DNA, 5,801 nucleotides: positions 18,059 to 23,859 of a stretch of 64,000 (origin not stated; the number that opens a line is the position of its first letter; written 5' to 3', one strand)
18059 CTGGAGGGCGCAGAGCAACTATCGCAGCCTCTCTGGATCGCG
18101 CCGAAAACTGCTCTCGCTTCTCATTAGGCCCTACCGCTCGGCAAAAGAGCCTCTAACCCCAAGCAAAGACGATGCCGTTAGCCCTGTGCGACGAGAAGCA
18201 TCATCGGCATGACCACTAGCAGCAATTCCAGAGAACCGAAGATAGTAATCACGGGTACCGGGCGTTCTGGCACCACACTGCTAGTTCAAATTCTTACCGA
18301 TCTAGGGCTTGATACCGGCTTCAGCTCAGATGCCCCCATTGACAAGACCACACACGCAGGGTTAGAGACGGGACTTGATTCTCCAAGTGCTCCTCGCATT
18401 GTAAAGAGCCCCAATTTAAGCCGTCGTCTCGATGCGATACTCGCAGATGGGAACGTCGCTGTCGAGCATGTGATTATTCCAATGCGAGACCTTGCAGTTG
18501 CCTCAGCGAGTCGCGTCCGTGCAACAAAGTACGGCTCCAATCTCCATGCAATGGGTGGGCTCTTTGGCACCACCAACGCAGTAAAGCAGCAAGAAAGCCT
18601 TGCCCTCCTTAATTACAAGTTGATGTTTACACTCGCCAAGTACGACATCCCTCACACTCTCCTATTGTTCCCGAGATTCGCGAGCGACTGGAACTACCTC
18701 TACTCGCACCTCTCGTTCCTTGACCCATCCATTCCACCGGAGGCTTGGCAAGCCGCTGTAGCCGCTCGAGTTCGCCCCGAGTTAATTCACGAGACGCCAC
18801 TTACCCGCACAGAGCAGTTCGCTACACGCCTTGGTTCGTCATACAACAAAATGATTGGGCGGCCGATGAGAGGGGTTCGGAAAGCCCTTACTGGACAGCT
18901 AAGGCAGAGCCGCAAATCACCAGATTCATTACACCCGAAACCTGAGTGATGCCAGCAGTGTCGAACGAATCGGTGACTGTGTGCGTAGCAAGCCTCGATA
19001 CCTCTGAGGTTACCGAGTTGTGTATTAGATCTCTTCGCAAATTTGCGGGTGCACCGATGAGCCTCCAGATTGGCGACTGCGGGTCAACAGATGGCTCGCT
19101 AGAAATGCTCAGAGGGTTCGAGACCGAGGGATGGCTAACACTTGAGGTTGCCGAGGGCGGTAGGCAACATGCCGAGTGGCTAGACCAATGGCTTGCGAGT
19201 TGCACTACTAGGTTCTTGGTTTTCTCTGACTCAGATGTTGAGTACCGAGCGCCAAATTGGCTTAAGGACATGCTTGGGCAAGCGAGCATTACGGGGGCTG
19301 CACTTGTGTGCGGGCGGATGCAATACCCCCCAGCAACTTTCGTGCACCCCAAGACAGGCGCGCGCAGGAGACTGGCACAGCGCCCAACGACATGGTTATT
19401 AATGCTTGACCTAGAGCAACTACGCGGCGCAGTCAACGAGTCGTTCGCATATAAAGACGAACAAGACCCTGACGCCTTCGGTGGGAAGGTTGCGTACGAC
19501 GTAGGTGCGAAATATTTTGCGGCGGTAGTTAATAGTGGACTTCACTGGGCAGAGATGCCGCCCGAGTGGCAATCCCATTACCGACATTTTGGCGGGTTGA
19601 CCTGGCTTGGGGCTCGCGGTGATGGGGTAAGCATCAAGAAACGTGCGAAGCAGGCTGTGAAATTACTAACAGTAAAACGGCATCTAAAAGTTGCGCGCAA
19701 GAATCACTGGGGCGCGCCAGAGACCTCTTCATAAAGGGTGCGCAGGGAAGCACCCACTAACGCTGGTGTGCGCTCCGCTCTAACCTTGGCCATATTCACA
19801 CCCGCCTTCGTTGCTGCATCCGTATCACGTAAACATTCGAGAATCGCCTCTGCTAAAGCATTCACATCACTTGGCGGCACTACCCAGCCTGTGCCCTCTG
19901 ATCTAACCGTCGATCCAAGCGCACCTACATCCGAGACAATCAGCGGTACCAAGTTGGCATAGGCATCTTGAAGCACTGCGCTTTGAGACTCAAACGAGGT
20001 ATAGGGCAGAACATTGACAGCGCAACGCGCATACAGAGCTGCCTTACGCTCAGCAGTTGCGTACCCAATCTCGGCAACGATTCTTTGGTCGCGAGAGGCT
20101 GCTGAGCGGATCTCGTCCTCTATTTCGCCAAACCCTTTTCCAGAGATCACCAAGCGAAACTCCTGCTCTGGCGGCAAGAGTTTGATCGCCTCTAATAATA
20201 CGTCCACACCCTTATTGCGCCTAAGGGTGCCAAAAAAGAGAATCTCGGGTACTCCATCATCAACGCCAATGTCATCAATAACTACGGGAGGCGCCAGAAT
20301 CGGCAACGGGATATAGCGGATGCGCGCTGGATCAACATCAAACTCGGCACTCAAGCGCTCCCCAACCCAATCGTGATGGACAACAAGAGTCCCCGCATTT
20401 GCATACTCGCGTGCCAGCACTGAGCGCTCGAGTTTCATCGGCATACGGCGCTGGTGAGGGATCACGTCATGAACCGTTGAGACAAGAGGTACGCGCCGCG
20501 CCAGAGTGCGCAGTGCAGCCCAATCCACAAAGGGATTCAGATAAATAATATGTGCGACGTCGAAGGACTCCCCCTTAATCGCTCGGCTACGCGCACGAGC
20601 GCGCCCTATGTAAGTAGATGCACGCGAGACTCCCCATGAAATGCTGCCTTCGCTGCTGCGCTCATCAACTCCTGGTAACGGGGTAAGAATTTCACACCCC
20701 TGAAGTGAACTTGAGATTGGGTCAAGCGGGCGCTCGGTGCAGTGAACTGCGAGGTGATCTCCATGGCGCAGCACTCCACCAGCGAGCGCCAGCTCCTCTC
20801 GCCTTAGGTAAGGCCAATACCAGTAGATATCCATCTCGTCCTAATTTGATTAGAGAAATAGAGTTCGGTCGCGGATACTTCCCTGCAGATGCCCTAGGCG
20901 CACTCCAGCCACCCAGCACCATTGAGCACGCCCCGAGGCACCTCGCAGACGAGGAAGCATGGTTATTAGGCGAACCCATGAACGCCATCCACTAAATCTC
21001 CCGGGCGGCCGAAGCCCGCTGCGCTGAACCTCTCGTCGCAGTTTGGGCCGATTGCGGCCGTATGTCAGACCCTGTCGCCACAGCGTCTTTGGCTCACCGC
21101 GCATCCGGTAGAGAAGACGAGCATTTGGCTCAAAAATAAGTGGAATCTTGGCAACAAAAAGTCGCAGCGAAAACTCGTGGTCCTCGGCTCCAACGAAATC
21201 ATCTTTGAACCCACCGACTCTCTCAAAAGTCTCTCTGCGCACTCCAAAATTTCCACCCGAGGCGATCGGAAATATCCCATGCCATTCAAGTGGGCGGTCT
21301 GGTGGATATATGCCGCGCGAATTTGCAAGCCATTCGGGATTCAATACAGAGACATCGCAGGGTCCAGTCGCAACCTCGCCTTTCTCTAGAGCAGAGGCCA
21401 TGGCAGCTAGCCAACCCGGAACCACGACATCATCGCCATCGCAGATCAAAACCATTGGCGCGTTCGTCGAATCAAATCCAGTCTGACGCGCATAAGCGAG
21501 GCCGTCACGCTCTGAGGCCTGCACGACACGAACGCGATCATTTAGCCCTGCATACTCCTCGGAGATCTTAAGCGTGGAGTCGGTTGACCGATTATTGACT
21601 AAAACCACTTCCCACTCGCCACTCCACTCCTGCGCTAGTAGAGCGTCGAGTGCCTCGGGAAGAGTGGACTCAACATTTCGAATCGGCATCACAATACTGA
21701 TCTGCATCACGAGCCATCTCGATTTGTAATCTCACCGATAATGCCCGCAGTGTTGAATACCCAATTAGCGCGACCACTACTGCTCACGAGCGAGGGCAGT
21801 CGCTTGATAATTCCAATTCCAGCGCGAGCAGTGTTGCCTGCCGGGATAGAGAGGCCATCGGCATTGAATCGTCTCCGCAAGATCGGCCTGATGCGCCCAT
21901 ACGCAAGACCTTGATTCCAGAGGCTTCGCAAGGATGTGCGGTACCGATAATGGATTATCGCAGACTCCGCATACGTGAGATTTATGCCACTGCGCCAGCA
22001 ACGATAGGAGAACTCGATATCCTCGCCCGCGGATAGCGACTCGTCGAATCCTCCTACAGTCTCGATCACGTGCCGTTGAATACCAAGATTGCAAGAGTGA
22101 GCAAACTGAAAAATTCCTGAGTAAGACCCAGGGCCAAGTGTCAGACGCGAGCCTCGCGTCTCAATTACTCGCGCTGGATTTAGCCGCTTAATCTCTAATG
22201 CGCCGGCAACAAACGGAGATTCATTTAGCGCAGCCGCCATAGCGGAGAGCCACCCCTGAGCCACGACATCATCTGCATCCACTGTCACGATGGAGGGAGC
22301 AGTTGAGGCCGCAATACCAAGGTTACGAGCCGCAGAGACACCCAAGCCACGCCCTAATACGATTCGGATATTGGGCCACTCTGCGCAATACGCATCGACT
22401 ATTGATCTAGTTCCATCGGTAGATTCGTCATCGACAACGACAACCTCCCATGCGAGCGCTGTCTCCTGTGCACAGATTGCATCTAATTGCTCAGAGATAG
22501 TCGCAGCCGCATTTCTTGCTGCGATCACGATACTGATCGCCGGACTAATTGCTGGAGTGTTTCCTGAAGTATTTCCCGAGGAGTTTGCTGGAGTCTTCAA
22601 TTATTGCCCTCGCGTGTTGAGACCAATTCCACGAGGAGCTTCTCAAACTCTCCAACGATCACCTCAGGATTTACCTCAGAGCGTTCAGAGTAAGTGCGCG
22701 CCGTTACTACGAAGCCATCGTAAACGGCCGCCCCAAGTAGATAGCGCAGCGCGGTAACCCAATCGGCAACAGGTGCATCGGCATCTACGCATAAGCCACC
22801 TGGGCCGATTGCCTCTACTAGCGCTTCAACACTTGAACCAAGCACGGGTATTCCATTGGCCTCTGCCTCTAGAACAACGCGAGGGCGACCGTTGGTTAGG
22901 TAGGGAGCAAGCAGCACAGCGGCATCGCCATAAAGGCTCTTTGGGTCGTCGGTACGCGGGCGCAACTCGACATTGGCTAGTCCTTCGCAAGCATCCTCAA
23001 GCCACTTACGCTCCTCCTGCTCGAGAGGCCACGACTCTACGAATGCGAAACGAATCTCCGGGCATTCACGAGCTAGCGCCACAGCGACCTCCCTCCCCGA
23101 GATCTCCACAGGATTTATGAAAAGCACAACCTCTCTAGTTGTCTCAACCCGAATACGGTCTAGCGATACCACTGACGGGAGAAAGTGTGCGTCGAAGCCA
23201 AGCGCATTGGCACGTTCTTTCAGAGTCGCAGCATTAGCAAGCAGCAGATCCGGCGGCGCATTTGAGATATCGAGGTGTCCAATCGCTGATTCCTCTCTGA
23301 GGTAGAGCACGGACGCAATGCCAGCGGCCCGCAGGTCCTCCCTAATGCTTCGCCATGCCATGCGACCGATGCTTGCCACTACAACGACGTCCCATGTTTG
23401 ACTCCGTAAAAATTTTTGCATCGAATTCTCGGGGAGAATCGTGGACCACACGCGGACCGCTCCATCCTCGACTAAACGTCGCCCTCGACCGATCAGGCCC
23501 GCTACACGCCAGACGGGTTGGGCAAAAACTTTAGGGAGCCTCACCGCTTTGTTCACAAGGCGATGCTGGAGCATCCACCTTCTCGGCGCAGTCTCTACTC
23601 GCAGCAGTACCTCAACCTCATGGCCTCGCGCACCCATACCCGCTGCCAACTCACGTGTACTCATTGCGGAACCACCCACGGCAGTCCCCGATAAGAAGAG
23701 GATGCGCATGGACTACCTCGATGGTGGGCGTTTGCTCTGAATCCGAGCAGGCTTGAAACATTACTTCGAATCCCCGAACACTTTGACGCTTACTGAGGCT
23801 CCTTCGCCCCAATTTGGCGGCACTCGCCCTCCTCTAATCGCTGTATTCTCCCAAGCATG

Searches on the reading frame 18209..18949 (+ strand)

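Call 8: search_protein_families(library=pfam, proteins=[window:18209-18949:+], max_evalue=0.001)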
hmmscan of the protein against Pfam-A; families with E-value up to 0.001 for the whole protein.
window:18209-18949:+ (246 aa): 1 family
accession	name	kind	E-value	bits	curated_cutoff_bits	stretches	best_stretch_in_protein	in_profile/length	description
PF13469.12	Sulfotransfer_3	-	0.00016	22.4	27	1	10-66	1-43/216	Sulfotransferase family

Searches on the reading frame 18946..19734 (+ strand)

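Call 9: search_protein_families(library=pfam, proteins=[window:18946-19734:+], max_evalue=0.001)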
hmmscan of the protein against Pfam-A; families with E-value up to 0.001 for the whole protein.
window:18946-19734:+ (262 aa): 1 family
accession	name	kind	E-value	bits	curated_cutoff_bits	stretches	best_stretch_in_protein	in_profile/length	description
PF00535.33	Glycos_transf_2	-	6.5e-07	29.9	23.3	1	12-133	2-123/168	Glycosyl transferase family 2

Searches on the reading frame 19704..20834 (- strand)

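Call 9: search_protein_families(library=pfam, proteins=[window:19704-20834:-], max_evalue=0.001)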
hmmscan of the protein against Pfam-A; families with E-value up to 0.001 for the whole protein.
window:19704-20834:- (376 aa): 4 families
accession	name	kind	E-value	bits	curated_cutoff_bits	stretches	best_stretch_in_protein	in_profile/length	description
PF13692.12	Glyco_trans_1_4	-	4e-23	82.7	27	1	196-337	2-142/142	Glycosyl transferases group 1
PF00534.26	Glycos_transf_1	-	1.2e-22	80.7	26.4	1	190-346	10-167/172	Glycosyl transferases group 1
PF13439.12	Glyco_transf_4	-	2.1e-10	41.3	28.5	1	70-178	52-165/170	Glycosyltransferase Family 4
PF13579.12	Glyco_trans_4_4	-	1.8e-09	38.6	29.7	1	75-177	56-157/158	Glycosyl transferase 4-like domain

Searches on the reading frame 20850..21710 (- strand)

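Call 9: search_protein_families(library=pfam, proteins=[window:20850-21710:-], max_evalue=0.001)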
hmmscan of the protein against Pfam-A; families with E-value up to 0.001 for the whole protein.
window:20850-21710:- (286 aa): 5 families
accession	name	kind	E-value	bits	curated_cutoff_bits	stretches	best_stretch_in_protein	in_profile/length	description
PF00535.33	Glycos_transf_2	-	1.4e-29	103.6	23.3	1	5-165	1-167/168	Glycosyl transferase family 2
PF10111.15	Glyco_tranf_2_2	-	1.6e-14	54.5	27.3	2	5-108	1-106/276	Glycosyltransferase like family 2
PF13641.12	Glyco_tranf_2_3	-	1.6e-11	45.1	27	1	4-197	3-207/230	Glycosyltransferase like family 2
PF13632.12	Glyco_trans_2_3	-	6.8e-09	36.3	27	1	87-257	2-182/198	Glycosyl transferase family group 2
PF02709.20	Glyco_transf_7C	-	5.7e-05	23.1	23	1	151-189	20-60/78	N-terminal domain of galactosyltransferase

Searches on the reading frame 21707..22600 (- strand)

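Call 9: search_protein_families(library=pfam, proteins=[window:21707-22600:-], max_evalue=0.001)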
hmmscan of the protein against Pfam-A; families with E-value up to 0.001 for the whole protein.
window:21707-22600:- (297 aa): 4 families
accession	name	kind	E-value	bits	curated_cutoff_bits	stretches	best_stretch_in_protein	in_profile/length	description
PF00535.33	Glycos_transf_2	-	9.3e-28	97.7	23.3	1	23-144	1-124/168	Glycosyl transferase family 2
PF13641.12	Glyco_tranf_2_3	-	6.1e-17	62.8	27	1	20-226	1-219/230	Glycosyltransferase like family 2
PF10111.15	Glyco_tranf_2_2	-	3.1e-10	40.4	27.3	1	23-123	1-104/276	Glycosyltransferase like family 2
PF13632.12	Glyco_trans_2_3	-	2.9e-08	34.2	27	1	104-235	2-140/198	Glycosyl transferase family group 2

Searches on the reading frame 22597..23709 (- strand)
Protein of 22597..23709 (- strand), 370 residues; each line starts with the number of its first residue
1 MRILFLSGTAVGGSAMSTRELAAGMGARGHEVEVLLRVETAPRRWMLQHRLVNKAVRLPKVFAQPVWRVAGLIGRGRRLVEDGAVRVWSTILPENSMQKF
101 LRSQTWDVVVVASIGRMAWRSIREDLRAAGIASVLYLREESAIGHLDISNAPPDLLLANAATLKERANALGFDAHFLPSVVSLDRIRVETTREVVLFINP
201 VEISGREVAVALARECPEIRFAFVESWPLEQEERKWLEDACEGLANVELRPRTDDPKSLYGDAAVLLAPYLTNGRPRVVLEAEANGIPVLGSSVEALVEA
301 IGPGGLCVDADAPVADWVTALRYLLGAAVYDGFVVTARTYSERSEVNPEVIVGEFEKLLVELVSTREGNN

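Call 9: search_protein_families(library=pfam, proteins=[window:22597-23709:-], max_evalue=0.001)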
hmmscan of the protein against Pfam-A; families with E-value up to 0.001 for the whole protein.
window:22597-23709:- (370 aa): 3 families
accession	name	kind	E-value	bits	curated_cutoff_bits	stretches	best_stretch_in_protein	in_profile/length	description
PF13692.12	Glyco_trans_1_4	-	1.7e-11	45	27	1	218-325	33-140/142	Glycosyl transferases group 1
PF00534.26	Glycos_transf_1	-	7.3e-07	29.3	26.4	1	215-324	44-155/172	Glycosyl transferases group 1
PF13579.12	Glyco_trans_4_4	-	2.2e-05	25.3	29.7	1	12-180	1-136/158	Glycosyl transferase 4-like domain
